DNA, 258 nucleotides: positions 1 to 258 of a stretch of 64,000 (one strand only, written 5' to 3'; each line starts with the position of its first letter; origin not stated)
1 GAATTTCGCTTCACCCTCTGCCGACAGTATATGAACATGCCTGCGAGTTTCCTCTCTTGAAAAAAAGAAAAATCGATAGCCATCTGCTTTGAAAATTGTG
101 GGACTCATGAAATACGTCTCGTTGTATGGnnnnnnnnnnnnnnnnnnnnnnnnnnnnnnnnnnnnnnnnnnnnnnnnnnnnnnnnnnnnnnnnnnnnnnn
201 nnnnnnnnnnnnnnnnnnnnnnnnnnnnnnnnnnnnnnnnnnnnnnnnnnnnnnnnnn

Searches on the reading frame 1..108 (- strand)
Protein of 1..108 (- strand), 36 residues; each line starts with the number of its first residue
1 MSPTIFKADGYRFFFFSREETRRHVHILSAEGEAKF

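Call 7: search_protein_families(library=pfam, proteins=[window:1-108:-], max_evalue=0.01)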
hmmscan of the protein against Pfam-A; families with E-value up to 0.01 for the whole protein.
window:1-108:- (36 aa): 1 family
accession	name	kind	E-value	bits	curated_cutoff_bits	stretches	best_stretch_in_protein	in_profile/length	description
PF13711.11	DUF4160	-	0.0001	22.8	23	1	10-36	1-29/65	Domain of unknown function (DUF4160)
